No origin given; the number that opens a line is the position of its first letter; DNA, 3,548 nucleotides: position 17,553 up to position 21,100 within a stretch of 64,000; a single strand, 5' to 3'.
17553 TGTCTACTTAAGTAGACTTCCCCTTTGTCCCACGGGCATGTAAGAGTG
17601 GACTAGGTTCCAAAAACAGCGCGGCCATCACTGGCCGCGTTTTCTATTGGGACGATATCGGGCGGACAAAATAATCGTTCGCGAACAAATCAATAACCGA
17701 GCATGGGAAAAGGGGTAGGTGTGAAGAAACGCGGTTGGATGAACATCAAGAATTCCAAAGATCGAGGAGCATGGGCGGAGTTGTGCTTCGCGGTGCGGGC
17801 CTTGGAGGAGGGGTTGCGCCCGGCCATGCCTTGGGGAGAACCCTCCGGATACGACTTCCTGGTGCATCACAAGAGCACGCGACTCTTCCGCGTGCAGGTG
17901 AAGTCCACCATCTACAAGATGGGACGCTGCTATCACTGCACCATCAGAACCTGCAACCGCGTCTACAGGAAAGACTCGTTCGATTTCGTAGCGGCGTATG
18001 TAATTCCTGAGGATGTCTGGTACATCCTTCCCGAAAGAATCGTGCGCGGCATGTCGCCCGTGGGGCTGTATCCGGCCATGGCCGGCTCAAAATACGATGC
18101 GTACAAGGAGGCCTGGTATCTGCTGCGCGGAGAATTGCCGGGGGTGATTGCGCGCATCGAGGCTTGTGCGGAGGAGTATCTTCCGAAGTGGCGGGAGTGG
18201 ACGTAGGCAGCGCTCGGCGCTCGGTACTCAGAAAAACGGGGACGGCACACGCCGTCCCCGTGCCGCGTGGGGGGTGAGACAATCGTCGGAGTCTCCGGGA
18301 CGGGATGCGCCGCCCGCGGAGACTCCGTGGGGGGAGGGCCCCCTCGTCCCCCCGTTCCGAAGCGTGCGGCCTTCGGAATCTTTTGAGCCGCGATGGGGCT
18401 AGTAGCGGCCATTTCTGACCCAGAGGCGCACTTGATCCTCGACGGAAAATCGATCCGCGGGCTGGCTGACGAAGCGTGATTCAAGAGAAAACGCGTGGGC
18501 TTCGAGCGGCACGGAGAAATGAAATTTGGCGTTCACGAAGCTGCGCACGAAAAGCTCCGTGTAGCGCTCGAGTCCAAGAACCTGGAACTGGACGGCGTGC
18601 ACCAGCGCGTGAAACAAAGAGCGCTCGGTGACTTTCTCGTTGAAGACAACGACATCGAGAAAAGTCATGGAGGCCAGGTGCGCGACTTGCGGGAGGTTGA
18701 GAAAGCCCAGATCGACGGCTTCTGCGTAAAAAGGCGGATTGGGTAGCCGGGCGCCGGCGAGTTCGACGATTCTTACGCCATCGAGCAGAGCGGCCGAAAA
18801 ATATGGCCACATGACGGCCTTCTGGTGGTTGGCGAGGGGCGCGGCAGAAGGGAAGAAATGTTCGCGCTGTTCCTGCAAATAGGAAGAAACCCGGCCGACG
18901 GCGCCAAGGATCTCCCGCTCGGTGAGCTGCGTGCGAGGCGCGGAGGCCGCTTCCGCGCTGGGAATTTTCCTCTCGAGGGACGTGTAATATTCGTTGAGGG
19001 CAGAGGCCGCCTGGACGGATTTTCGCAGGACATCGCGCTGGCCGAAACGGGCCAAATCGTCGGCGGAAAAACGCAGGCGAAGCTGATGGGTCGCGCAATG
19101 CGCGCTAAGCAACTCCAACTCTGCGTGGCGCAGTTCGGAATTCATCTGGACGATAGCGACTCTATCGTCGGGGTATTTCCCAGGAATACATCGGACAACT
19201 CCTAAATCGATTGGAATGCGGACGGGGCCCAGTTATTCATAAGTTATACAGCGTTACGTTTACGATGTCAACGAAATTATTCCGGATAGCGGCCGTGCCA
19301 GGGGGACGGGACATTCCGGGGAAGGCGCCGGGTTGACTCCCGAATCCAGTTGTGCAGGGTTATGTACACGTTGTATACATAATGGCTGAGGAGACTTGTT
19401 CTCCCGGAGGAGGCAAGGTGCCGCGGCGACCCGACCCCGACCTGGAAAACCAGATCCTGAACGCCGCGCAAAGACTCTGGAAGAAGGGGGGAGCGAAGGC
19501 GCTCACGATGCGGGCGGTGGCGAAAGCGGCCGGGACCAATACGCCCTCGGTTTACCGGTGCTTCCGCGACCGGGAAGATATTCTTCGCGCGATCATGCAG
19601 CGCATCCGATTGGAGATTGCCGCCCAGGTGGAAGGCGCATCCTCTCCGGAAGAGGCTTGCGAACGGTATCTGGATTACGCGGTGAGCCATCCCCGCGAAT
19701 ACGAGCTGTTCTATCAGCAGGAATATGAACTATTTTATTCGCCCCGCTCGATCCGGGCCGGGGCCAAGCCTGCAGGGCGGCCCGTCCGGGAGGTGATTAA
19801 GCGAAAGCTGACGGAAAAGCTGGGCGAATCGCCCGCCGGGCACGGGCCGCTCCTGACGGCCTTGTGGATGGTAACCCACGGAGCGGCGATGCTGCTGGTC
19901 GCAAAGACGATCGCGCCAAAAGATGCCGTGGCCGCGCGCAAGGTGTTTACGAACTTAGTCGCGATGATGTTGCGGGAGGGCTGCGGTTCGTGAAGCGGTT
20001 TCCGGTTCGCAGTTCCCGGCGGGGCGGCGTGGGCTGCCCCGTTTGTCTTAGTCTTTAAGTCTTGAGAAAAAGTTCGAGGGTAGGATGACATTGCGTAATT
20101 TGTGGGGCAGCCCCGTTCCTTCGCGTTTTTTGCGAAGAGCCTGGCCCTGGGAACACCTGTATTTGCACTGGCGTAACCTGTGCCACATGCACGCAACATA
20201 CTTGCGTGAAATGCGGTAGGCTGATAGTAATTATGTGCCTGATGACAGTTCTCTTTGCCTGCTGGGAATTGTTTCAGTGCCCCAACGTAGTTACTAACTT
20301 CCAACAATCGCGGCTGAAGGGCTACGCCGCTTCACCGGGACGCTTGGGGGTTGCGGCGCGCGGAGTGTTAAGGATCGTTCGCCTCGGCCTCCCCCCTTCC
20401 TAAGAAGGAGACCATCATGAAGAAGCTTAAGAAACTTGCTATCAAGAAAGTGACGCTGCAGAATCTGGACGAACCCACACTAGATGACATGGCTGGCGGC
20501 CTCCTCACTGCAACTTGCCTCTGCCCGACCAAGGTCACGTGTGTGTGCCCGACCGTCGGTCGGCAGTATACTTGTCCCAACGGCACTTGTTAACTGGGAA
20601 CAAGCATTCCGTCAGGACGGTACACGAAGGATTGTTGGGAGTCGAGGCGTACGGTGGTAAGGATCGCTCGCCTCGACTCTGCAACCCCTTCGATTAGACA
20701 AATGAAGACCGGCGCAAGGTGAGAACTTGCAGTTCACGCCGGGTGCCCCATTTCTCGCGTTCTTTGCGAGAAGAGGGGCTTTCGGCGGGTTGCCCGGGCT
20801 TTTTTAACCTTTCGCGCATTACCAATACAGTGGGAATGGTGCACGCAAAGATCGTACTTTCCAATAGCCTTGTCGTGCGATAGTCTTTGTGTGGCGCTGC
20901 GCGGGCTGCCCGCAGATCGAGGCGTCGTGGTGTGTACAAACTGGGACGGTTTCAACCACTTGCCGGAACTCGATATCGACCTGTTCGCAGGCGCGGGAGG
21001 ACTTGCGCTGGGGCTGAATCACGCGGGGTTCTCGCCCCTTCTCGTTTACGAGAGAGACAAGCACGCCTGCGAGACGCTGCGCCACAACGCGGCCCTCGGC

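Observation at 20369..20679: Unannotated 58-aa double-glycine-leader peptide with a TCxCPT-repeat, Cys/Thr-rich core, bracketed by 18-nt direct repeats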

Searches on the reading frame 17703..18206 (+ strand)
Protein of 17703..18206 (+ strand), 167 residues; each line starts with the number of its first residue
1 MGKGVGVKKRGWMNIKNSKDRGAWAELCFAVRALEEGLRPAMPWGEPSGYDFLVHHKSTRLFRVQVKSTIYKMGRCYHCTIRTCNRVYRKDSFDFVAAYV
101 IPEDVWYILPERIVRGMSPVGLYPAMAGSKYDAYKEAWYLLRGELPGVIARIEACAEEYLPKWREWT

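Call 30: search_protein_families(library=pfam, proteins=[window:17703-18206:+], max_evalue=0.001)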
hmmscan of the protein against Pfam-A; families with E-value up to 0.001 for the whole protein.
window:17703-18206:+ (167 aa): 1 family
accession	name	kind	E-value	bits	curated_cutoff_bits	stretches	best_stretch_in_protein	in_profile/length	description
PF11645.14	PDDEXK_5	-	7.7e-11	42.6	26.1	1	17-114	2-107/138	PD-(D/E)XK endonuclease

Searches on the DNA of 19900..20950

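Call 61: search_rna_families(source=window, start=19900, end=20950, threshold=evalue, max_evalue=1)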
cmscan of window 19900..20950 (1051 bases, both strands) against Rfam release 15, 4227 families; matches with E-value up to 1: 2.
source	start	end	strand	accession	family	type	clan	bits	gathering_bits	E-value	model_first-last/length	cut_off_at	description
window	20180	20294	+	RF01227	snoR83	Gene; snRNA; snoRNA; HACA-box;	-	19.4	40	0.89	1-129/129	no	Small nucleolar RNA snoR83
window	19909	19959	-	RF00457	IRES_mnt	Cis-reg; IRES;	-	14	100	0.63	1-203/203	no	Mnt IRES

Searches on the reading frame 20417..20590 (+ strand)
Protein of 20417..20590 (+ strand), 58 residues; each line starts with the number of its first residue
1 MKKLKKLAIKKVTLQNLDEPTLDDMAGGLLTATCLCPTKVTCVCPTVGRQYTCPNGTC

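Call 3: search_protein_families(library=ncbifam, proteins=[window:20417-20590:+], max_evalue=10)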
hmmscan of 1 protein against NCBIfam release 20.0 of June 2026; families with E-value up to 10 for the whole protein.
seq(58 aa): 2 families
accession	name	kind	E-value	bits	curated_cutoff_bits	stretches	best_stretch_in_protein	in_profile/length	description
TIGR04149.1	GG_sam_targ_CFB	domain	0.0012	18.7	25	1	1-42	1-41/43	TIGR04149 family rSAM-modified RiPP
NF038153.1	lant_leader_L1a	domain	0.0053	16.9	22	1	1-28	1-32/32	class I lanthipeptide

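Call 4: search_protein_families(library=pfam, proteins=[window:20417-20590:+], max_evalue=10)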
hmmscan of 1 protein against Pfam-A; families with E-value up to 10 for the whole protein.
seq(58 aa): 0 families

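Call 68: find_encoding_contigs(protein=window:20417-20590:+, flank=4000, max_places=8)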
Protein seq(58 aa) (58 aa): 10 contigs read that carry it; 8 places shown.
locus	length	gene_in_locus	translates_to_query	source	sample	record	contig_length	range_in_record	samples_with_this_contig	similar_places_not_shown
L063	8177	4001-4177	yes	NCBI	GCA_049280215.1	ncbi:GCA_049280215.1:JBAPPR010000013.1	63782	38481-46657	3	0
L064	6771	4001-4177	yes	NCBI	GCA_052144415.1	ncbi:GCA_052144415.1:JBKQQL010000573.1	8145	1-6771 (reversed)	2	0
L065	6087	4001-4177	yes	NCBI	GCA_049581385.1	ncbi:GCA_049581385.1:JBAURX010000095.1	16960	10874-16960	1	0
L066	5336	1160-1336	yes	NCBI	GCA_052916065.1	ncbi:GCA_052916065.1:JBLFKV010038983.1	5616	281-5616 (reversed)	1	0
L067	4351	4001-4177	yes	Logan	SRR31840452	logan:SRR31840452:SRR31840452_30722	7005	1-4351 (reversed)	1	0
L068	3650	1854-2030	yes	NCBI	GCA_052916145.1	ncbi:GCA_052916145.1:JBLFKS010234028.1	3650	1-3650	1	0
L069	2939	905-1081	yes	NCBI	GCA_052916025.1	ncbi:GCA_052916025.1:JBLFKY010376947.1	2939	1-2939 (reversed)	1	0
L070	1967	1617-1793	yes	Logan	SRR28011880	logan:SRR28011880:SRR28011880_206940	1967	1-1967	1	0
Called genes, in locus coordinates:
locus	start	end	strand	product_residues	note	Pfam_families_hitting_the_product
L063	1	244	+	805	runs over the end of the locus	PF00909:Ammonium_transp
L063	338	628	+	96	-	-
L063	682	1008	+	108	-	-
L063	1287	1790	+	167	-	PF11645:PDDEXK_5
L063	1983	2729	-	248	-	-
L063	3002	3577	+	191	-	PF00440:TetR_N, PF13305:TetR_C_33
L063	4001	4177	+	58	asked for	-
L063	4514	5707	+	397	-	PF00145:DNA_methylase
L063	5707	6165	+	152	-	PF03852:Vsr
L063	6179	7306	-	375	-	PF03235:GmrSD_N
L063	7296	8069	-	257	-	PF08867:FRG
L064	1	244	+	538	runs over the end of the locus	PF00909:Ammonium_transp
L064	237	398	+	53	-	-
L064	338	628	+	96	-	-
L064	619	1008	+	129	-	-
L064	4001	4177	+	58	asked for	-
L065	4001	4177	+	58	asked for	-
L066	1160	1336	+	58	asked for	-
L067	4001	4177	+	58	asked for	-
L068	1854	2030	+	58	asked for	-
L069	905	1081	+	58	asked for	-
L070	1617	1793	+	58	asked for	-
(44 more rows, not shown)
